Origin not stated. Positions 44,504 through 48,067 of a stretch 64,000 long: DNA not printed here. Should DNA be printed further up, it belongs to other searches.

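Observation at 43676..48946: Operon: Ddl-like ATP-grasp ligase, then a 1087-aa thiolase-like multidomain protein, then a Big_2 lipoprotein. Possible small-molecule or lipid-modification pathway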

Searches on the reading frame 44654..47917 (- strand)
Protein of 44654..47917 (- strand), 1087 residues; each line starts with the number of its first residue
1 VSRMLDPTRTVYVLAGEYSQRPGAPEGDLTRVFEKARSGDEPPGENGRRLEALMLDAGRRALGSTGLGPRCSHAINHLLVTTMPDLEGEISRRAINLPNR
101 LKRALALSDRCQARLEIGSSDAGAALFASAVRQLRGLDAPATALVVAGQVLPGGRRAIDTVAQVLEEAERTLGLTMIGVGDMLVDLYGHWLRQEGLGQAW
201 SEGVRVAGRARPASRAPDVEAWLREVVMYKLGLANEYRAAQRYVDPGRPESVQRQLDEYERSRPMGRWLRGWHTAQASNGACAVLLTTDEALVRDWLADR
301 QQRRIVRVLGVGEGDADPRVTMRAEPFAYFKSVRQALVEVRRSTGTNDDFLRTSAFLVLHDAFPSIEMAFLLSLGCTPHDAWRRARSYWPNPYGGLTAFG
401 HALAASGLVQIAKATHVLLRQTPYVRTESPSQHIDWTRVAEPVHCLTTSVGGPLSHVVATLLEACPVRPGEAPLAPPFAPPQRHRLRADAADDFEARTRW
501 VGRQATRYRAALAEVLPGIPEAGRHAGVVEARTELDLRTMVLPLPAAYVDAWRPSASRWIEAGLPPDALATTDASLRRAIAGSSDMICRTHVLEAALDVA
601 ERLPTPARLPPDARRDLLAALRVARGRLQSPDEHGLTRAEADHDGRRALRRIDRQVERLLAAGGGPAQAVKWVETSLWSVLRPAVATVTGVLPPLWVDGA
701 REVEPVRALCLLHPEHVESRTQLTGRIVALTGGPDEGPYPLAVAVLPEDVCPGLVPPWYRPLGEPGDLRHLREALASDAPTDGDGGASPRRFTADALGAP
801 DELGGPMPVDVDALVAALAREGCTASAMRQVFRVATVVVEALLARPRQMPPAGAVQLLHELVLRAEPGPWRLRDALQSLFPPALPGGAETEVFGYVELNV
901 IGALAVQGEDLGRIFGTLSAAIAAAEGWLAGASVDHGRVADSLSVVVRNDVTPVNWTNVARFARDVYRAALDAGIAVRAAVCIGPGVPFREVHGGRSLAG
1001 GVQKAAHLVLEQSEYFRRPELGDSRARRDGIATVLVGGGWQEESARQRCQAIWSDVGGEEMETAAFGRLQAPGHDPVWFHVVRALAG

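Call 5: search_protein_families(library=pfam, proteins=[window:44654-47917:-], max_evalue=0.01)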
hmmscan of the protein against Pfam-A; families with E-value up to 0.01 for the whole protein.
window:44654-47917:- (1087 aa): 0 families

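Call 6: search_protein_families(library=ncbifam, proteins=[window:44654-47917:-], max_evalue=0.01)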
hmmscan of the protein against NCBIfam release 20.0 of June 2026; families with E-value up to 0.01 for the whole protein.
window:44654-47917:- (1087 aa): 3 families
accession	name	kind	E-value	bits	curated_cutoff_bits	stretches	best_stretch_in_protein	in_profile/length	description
NF004810.0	PRK06157.1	equivalog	0.00029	20.1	403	1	276-426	215-369/400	acetyl-CoA acetyltransferase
NF004720.0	PRK06064.1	subfamily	0.00037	19.4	420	1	255-422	189-355/389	thiolase domain-containing protein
NF005865.0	PRK07801.1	equivalog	0.0076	15.5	591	0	273-420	235-357/382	acetyl-CoA C-acetyltransferase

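Call 7: find_homologous_proteins(query=window:44654-47917:-)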
Query window:44654-47917:- (1087 aa): 180 proteins with E <= 0.001 among 8000 candidates; the best 120 are listed.
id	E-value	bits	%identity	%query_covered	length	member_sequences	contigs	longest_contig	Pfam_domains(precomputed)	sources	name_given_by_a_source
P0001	0.0e+0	2429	100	100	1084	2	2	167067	-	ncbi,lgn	-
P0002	0.0e+0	1803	76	99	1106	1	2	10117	-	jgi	jgi:hypothetical protein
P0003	0.0e+0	1327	85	66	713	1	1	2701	-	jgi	jgi:hypothetical protein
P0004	1.5e-243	829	45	99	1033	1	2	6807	-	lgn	-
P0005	8.0e-219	748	58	50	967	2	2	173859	-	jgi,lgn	jgi:hypothetical protein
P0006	3.6e-218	745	58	50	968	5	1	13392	-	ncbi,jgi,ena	jgi:hypothetical protein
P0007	6.3e-215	735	57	50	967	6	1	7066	-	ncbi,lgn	-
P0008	1.9e-214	733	57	50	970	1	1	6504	-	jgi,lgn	-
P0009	2.6e-214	733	57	50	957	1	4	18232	-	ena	-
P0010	2.2e-213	730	57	50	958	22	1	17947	-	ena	-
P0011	8.2e-208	711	57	51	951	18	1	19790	-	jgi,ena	-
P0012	4.3e-194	666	55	50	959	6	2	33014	-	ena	-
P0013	2.7e-163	564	39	98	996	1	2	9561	-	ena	-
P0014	1.3e-161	558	49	53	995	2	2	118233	-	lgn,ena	-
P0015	3.3e-161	557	39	97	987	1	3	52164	-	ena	-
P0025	5.6e-151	523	48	50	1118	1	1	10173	PF13676.12,PF08937.17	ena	-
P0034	6.4e-145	503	49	52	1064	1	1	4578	-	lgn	-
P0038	6.2e-135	470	47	51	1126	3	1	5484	PF13676.12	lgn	-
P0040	1.6e-133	465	48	50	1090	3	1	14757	-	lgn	-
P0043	1.3e-131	459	37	98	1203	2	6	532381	-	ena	-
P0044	1.5e-129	452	46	50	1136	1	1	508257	PF13676.12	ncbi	-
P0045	6.5e-129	450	45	51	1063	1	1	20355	-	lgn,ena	-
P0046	9.3e-121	423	43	51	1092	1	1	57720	-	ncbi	-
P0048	2.1e-117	412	43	49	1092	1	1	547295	PF13676.12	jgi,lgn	-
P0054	1.9e-86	309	36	52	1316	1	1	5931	-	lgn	-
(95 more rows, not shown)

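Call 8: search_solved_structures(query=window:44654-47917:-, max_evalue=10, show_alignments=2)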
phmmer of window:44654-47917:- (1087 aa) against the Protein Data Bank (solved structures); distinct sequences matched with E-value up to 10: 1.
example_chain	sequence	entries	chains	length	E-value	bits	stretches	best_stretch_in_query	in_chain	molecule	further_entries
7pxp_C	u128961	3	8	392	0.9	10.6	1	356-415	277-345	Benzoylsuccinyl-CoA thiolase subunit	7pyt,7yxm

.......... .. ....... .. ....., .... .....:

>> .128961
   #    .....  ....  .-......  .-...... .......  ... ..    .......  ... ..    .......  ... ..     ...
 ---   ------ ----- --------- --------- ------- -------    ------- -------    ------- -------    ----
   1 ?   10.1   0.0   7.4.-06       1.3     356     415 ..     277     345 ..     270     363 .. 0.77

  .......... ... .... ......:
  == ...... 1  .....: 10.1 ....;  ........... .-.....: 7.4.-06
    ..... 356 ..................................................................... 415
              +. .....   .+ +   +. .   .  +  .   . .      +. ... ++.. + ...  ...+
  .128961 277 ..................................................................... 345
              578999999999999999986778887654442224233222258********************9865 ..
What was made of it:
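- Tried and rejected: phmmer of the whole protein against PDB sequences gave only an E 0.9 thiolase hit (call 8).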

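Call 10: find_encoding_contigs(protein=P0001, flank=8000, max_places=3)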
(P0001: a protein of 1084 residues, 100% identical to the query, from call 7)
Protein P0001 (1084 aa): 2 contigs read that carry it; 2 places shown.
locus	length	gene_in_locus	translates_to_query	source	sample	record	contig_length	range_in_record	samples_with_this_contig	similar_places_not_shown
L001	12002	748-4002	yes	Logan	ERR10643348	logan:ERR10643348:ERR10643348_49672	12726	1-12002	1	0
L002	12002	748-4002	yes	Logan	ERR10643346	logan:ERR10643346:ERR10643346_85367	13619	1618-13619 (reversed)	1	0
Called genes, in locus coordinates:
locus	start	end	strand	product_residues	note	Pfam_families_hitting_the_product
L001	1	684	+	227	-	?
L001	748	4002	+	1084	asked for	-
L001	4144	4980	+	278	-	PF02368:Big_2 (weak), PF02369:Big_1 (faint), PF13620:CarboxypepD_reg (faint), PF22359:Big-like (faint), PF26182:Ig_NUP210_5th (faint), PF02368:Big_2, PF26918:Ig_Eae (weak)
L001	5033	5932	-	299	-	PF00126:HTH_1, PF03466:LysR_substrate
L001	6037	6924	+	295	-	PF01435:Peptidase_M48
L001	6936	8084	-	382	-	-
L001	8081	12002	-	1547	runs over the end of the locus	?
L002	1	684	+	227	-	?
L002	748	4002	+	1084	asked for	-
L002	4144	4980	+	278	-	PF02368:Big_2 (weak), PF02369:Big_1 (faint), PF13620:CarboxypepD_reg (faint), PF22359:Big-like (faint), PF26182:Ig_NUP210_5th (faint), PF02368:Big_2, PF26918:Ig_Eae (weak)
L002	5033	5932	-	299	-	PF00126:HTH_1, PF03466:LysR_substrate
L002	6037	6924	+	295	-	PF01435:Peptidase_M48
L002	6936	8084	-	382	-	-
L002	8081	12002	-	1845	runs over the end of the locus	?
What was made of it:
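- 44654..47917 (-): Gene for the 1087-aa multidomain protein. The likely true start is the ATG at 47908 (1084 aa). The product is cytoplasmic. Identical to P0001 (calls 7, 10).
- Checked: The identical database protein P0001 starts at the ATG at 47908 and is 1084 aa (calls 7, 10).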

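Call 12: find_related_loci(query=A1, collection=genome_contigs, flank=8000)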
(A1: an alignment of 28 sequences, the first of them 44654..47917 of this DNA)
Query A1 (1087 aa) in genome_contigs; peptide patterns used: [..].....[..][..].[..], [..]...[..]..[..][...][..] (x = any residue, [..] = any of these).
162 stretches matched a pattern; 75 encode a relative of the query (tblastn E <= 1e-3); 75 distinct loci.
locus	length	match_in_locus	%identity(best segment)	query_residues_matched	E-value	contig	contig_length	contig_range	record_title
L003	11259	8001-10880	58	9-1083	8e-168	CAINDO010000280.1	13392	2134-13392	MAG: uncultured Myxococcales bacterium isolate Loclat_bin-06019 genome assembly, contig: bin-06019:280/667, whole genome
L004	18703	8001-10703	57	4-1035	4e-162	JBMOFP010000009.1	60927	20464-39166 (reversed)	MAG: Bradymonadia bacterium isolate Deming_bin.242 contig766, whole genome shotgun sequence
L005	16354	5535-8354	39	11-1061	1e-161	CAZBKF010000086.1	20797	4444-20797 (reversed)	MAG TPA_asm: uncultured Rickettsiales bacterium isolate binchicken_co141_65 genome assembly, contig: NODE_11201_length_2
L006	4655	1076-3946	39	8-1071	2e-158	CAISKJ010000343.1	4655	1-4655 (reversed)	MAG: uncultured delta proteobacterium isolate KT_bin-2017 genome assembly, contig: bin-2017:0343/1849, whole genome shot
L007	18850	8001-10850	57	9-1073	2e-164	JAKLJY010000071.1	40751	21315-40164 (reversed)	MAG: Myxococcota bacterium isolate MAG.78 MAG.78-NODE_71_length_40751_cov_6.111767, whole genome shotgun sequence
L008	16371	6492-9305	54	9-1060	7e-152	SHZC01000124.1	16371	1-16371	MAG: Myxococcales bacterium isolate Baikal-deep-G135 BACOMB-C17011, whole genome shotgun sequence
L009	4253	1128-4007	48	8-1071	5e-133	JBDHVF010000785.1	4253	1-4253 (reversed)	MAG: Polyangiales bacterium isolate AS-MESO-3CA.253 NODE_81581_length_4253_cov_4.024425, whole genome shotgun sequence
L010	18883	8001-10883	48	8-1071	3e-128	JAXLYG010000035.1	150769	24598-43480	MAG: Polyangiales bacterium isolate STL-MYX7 C1.48.fa-35, whole genome shotgun sequence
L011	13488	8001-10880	48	8-1071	4e-128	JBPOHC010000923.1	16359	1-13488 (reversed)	MAG: Myxococcota bacterium isolate MAG_1 c_000000107193, whole genome shotgun sequence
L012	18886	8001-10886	48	9-1082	6e-122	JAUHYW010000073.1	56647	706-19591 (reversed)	MAG: bacterium isolate 3_bin.88 NODE_873_length_56647_cov_2.502194, whole genome shotgun sequence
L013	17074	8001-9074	32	695-1083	1e-28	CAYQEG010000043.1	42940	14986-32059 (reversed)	MAG TPA_asm: uncultured Rickettsiales bacterium isolate SRP077602_co5_496 genome assembly, contig: NODE_4259_length_4294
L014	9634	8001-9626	48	9-567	3e-119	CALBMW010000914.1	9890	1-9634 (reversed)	MAG TPA_asm: uncultured Myxococcales bacterium isolate ERR2206779_bin.31_CONCOCT_v1.1_MAG genome assembly, contig: ERZ89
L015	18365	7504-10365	38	8-1071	6e-160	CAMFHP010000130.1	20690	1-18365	MAG: uncultured Myxococcaceae bacterium isolate SRR9109402_bin.20_metaWRAP_v1.3_MAG genome assembly, contig: ERZ12289980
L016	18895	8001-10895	46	8-1082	5e-118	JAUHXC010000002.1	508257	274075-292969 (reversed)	MAG: bacterium isolate 2_bin.46 NODE_17_length_508257_cov_6.843668, whole genome shotgun sequence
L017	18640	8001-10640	47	75-1039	2e-99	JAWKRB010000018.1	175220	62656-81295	MAG: Polyangiales bacterium isolate ABC2.114 ABC2.114.fa-18, whole genome shotgun sequence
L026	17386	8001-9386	35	9-464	1e-53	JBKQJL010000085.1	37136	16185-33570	MAG: Myxococcaceae bacterium isolate BOr2D2E2F__bin_32 BOr2D2E2F_000000098546, whole genome shotgun sequence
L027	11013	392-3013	33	9-1009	2e-53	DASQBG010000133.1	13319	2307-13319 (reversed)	MAG TPA_asm: Myxococcales bacterium isolate SMAG_U11665 k141_739721, whole genome shotgun sequence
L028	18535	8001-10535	34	9-999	9e-53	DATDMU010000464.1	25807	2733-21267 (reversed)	MAG TPA_asm: Myxococcales bacterium isolate SMAG_U419 k141_1944397, whole genome shotgun sequence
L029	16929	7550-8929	33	6-462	9e-53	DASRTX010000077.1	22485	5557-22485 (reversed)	MAG TPA_asm: Myxococcales bacterium isolate SMAG_U7511 k141_946746, whole genome shotgun sequence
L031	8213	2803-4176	33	9-462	8e-53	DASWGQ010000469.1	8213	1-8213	MAG TPA_asm: Myxococcales bacterium isolate SMAG_U2820 k141_859817, whole genome shotgun sequence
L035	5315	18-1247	34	33-468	3e-52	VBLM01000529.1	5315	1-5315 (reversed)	MAG: Deltaproteobacteria bacterium isolate DP_35 14_0903_13_30cm_scaffold_5295480, whole genome shotgun sequence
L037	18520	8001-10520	34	9-994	1e-51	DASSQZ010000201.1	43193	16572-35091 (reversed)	MAG TPA_asm: Myxococcales bacterium isolate SMAG_U476 k141_486947, whole genome shotgun sequence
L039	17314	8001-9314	34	69-551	4e-52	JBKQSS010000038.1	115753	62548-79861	MAG: Myxococcaceae bacterium isolate MHr1A1B1C__bin_33 MHr1A1B1C_000000084977, whole genome shotgun sequence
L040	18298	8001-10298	37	50-994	2e-51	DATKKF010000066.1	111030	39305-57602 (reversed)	MAG TPA_asm: Myxococcaceae bacterium isolate SMAG_U14650 k141_3890451, whole genome shotgun sequence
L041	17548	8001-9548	34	5-514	2e-51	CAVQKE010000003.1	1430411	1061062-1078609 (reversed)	MAG: uncultured delta proteobacterium isolate MFD02579.bin.1.26 genome assembly, contig: contig_2515, whole genome shotg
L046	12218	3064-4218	36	50-462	1e-51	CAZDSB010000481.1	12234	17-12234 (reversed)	MAG TPA_asm: uncultured Myxococcaceae bacterium isolate binchicken_co279_200 genome assembly, contig: k141_1923859, whol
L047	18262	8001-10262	32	70-1006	5e-51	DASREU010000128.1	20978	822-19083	MAG TPA_asm: Myxococcales bacterium isolate SMAG_U10014 k141_1362038, whole genome shotgun sequence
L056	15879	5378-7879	34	9-994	3e-50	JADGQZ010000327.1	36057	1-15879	MAG: Myxococcaceae bacterium isolate Chersky_276 k127_16296557, whole genome shotgun sequence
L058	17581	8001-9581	32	9-544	1e-49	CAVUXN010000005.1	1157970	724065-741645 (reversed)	MAG: uncultured delta proteobacterium isolate MFD06714.bin.1.19 genome assembly, contig: contig_15387, whole genome shot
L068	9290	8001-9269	32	9-425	2e-44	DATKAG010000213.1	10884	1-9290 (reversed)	MAG TPA_asm: Myxococcales bacterium isolate SMAG_U15199 k141_3990427, whole genome shotgun sequence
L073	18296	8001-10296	37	50-994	4e-52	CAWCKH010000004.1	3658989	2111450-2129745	MAG: uncultured delta proteobacterium isolate MFD00822.bin.1.253 genome assembly, contig: contig_35569, whole genome sho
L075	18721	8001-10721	49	9-1058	4e-116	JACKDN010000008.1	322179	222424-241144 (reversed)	MAG: Myxococcales bacterium isolate HK-STAS-MYXO-8 HK-STAS-MYXO-8_8, whole genome shotgun sequence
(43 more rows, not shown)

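Call 16: find_encoding_contigs(protein=P0002, flank=8000, max_places=3)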
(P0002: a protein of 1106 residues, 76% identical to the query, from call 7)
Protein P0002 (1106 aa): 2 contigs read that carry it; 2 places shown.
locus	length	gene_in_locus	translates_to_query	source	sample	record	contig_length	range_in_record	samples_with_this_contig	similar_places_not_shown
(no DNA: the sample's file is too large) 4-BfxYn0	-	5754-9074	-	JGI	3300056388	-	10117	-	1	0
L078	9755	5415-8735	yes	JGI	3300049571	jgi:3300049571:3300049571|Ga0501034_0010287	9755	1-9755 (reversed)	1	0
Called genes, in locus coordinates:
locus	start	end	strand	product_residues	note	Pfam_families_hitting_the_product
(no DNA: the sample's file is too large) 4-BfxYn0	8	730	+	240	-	-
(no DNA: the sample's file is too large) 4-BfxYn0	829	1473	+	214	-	-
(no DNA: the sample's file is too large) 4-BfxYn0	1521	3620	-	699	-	-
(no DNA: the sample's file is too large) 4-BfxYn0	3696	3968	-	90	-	PF12732:YtxH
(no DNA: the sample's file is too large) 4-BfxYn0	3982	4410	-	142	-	PF06103:DUF948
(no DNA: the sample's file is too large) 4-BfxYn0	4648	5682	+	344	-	PF02655:ATP-grasp_3 (faint), PF07478:Dala_Dala_lig_C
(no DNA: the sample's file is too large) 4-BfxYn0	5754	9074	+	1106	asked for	-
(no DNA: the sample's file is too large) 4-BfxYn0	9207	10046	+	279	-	PF02368:Big_2, PF02369:Big_1 (weak), PF22359:Big-like (weak), PF02368:Big_2, PF13620:CarboxypepD_reg (weak), PF26918:Ig_Eae (weak)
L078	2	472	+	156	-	?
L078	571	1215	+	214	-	-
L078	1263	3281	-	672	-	-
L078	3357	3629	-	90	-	PF12732:YtxH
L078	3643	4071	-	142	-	PF06103:DUF948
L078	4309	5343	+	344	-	PF02655:ATP-grasp_3 (faint), PF07478:Dala_Dala_lig_C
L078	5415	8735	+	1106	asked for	-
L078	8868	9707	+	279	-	PF02368:Big_2, PF02369:Big_1 (weak), PF22359:Big-like (weak), PF02368:Big_2, PF13620:CarboxypepD_reg (weak), PF26918:Ig_Eae (weak)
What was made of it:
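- The trio is kept in a 76% relative (call 16).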

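Call 17: find_encoding_contigs(protein=P0004, flank=8000, max_places=3)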
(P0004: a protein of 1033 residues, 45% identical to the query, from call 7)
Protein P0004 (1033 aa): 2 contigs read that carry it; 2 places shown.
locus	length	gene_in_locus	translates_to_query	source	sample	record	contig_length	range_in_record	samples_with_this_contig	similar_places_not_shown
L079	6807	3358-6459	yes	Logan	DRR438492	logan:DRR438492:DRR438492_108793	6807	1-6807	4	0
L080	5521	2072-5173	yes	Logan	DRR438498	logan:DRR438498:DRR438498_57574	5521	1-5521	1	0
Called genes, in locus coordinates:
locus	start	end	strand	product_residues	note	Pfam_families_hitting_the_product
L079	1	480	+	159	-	?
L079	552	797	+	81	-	-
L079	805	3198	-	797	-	-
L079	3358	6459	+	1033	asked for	-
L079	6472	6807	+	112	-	?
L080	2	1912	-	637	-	?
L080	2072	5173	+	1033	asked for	-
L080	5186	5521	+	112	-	?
